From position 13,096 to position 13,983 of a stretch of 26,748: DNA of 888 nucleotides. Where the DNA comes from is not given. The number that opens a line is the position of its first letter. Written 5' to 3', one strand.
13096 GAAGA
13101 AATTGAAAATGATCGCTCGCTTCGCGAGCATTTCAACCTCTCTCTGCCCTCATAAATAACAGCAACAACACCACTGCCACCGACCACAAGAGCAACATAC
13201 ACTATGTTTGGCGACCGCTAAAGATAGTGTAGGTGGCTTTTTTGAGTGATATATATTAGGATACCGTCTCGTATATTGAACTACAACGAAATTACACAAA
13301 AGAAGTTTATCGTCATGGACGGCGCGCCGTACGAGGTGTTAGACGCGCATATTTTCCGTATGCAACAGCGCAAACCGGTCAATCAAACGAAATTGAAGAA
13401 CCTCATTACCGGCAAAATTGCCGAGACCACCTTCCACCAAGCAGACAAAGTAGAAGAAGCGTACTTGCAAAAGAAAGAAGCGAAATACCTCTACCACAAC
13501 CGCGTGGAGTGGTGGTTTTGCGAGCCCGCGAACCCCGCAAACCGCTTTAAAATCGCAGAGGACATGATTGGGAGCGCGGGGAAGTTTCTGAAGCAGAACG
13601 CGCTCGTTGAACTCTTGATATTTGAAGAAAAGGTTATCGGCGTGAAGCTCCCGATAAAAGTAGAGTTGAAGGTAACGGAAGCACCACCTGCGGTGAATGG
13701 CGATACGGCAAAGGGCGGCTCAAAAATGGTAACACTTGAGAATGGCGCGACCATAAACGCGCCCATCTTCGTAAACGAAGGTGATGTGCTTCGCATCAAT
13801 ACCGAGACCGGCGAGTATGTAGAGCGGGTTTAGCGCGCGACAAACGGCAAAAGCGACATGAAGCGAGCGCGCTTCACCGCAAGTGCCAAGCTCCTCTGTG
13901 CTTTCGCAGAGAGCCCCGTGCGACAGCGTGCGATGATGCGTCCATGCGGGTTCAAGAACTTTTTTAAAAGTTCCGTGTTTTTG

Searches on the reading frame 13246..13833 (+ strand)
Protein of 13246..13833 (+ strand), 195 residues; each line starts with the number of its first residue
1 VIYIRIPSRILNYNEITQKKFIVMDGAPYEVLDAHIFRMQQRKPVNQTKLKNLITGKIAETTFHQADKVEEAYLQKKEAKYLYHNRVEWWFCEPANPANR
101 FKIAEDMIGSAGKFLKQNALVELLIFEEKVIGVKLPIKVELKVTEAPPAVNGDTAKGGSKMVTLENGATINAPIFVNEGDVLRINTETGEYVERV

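Call 6: search_protein_families(library=pfam, proteins=[window:13246-13833:+], max_evalue=0.1)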
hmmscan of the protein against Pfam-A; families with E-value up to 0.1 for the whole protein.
window:13246-13833:+ (195 aa): 3 families
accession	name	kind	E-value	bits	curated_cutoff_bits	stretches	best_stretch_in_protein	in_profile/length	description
PF09285.17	Elong-fact-P_C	-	1.3e-23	82.9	25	1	139-194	1-56/56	Elongation factor P, C-terminal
PF08207.18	EFP_N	-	1e-10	41.9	23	1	14-69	3-58/58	Elongation factor P (EF-P) KOW-like domain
PF01132.26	EFP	-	8.3e-05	22.9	27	1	77-131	1-54/54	Elongation factor P (EF-P) OB domain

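Call 76: find_homologous_proteins(query=window:13276-13830:+, max_evalue=1e-40)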
Query window:13276-13830:+ (185 aa): 7227 proteins with E <= 1e-40 among 8000 candidates; the best 120 are listed.
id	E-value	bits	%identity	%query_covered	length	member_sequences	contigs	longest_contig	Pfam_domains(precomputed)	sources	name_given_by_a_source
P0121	8.0e-109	379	100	93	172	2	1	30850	PF09285.18,PF01132.28,PF08207.19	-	-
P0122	2.9e-108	377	91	100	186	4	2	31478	PF09285.18,PF01132.28,PF08207.19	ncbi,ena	-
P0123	1.3e-103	362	88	100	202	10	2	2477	PF09285.18,PF01132.28,PF08207.19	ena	-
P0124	3.3e-101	354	86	100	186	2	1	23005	PF09285.18,PF01132.28,PF08207.19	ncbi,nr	ncbi:MAG: elongation factor P [bacterium]|nr:elongation factor P [bacterium]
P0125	4.4e-101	354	86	100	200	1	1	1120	PF09285.18,PF01132.28,PF08207.19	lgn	-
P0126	5.7e-100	350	85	100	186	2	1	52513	PF09285.18,PF01132.28,PF08207.19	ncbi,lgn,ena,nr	ncbi:MAG: elongation factor P [Parcubacteria group bacterium Gr01-1014_17]|nr:MAG: elongation factor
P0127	1.1e-98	346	83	100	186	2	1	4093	PF09285.18,PF01132.28,PF08207.19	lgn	-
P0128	4.5e-98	344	83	99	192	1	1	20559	PF09285.18,PF01132.28,PF08207.19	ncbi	-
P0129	1.8e-96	339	82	99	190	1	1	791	PF09285.18,PF08207.19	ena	-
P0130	7.7e-95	334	80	100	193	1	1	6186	PF09285.18,PF08207.19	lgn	-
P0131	7.1e-94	331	79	100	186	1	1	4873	PF09285.18,PF01132.28,PF08207.19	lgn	-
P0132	1.4e-92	326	78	99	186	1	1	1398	PF09285.18,PF01132.28,PF08207.19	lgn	-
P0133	1.8e-92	326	76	100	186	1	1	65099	PF09285.18,PF01132.28,PF08207.19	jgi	-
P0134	2.6e-92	326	77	100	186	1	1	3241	PF09285.18,PF01132.28,PF08207.19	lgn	-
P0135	3.8e-92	325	78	100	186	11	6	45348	PF09285.18,PF01132.28,PF08207.19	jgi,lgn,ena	-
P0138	5.6e-91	321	78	100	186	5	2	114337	PF09285.18,PF01132.28,PF08207.19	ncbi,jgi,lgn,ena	ncbi:MAG: elongation factor P [Candidatus Paceibacterota bacterium]|jgi:elongation factor P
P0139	6.3e-91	321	75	100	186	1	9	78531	PF09285.18,PF01132.28,PF08207.19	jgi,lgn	-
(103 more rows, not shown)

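Call 77: find_encoding_contigs(protein=P0128, flank=4000, max_places=1)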
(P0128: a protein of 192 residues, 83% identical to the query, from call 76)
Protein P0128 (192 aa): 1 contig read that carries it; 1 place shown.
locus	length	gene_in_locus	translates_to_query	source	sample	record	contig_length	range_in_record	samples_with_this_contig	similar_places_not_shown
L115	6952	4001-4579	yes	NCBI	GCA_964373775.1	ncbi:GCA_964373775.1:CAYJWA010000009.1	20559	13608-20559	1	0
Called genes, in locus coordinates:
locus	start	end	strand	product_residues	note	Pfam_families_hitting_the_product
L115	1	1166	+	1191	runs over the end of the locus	PF17854:FtsK_alpha, PF01580:FtsK_SpoIIIE, PF14890:Intein_splicing, PF14528:LAGLIDADG_3, PF01580:FtsK_SpoIIIE, PF09397:FtsK_gamma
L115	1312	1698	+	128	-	PF09136:Glucodextran_B (weak)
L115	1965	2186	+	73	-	-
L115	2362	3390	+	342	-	PF00154:RecA_N, PF08423:Rad51, PF06745:ATPase (weak), PF01637:ATPase_2 (weak), PF27531:MT3502_N (weak), PF21096:RecA_C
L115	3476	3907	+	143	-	PF01371:Trp_repressor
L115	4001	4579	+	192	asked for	PF01132:EFP (faint), PF08207:EFP_N, PF09285:Elong-fact-P_C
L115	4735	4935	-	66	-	PF01084:Ribosomal_S18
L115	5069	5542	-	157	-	PF00436:SSB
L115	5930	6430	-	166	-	PF01250:Ribosomal_S6 (weak)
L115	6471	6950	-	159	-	?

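Call 78: find_encoding_contigs(protein=P0133, flank=4000, max_places=1)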
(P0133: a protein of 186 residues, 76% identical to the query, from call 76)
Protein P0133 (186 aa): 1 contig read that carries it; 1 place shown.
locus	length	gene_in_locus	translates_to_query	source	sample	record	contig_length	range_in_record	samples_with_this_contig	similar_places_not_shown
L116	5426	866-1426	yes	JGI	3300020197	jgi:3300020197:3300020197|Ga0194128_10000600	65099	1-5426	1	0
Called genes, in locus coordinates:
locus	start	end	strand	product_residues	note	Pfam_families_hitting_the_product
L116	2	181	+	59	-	?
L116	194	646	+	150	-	PF00436:SSB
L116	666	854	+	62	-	PF01084:Ribosomal_S18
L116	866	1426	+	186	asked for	PF08207:EFP_N, PF01132:EFP, PF09285:Elong-fact-P_C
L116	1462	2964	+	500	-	-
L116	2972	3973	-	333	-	PF00154:RecA_N, PF06745:ATPase (weak), PF08423:Rad51, PF01637:ATPase_2 (weak), PF02283:CobU (weak), PF21096:RecA_C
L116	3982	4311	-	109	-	-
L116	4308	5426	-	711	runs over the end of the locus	PF13491:FtsK_4TM, PF17854:FtsK_alpha, PF01580:FtsK_SpoIIIE, PF09397:FtsK_gamma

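Call 79: find_encoding_contigs(protein=P0138, flank=4000, max_places=1)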
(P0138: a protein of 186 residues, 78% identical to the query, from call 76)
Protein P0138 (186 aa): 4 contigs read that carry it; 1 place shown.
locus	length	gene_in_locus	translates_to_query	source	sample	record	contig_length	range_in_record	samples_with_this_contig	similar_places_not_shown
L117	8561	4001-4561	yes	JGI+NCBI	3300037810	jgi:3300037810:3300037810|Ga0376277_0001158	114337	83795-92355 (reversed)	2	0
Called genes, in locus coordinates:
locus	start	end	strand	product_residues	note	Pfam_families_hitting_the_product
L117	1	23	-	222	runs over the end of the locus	-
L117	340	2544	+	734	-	PF17854:FtsK_alpha, PF01580:FtsK_SpoIIIE, PF09397:FtsK_gamma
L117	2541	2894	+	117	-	PF09136:Glucodextran_B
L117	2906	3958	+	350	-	PF00154:RecA_N, PF08423:Rad51, PF06745:ATPase (weak), PF01637:ATPase_2 (weak), PF27531:MT3502_N (weak)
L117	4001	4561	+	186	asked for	PF08207:EFP_N, PF01132:EFP (weak), PF09285:Elong-fact-P_C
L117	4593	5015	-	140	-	PF03946:Ribosomal_L11_N, PF00298:Ribosomal_L11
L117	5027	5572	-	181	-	PF02357:NusG, PF00467:KOW (weak)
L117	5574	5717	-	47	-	PF00584:SecE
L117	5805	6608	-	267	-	PF04402:SIMPL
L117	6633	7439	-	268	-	PF00763:THF_DHG_CYH, PF02882:THF_DHG_CYH_C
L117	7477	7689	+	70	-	PF09527:ATPase_gene1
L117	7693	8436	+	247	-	PF00119:ATP-synt_A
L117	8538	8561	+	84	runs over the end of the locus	PF00137:ATP-synt_C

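Call 80: find_encoding_contigs(protein=P0139, flank=4000, max_places=1)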
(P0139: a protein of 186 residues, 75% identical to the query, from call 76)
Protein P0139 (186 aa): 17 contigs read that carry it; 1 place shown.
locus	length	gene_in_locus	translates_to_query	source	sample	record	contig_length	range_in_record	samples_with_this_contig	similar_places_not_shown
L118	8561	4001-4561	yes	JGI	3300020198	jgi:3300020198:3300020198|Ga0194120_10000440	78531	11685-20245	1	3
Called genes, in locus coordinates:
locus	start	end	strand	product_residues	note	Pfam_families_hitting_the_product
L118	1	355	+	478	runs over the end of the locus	PF01406:tRNA-synt_1e (faint), PF09334:tRNA-synt_1g, PF00133:tRNA-synt_1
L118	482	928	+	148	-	-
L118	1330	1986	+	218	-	-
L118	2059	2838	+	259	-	PF01026:TatD_DNase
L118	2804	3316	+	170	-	PF01250:Ribosomal_S6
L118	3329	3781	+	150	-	PF00436:SSB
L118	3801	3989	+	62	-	PF01084:Ribosomal_S18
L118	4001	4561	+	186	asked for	PF08207:EFP_N, PF01132:EFP, PF09285:Elong-fact-P_C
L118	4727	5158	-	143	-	PF01371:Trp_repressor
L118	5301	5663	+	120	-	-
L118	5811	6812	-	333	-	PF00154:RecA_N, PF06745:ATPase (weak), PF08423:Rad51, PF01637:ATPase_2 (weak), PF02283:CobU (weak), PF21096:RecA_C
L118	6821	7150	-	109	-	-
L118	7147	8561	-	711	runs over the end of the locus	PF13491:FtsK_4TM, PF17854:FtsK_alpha, PF01580:FtsK_SpoIIIE, PF09397:FtsK_gamma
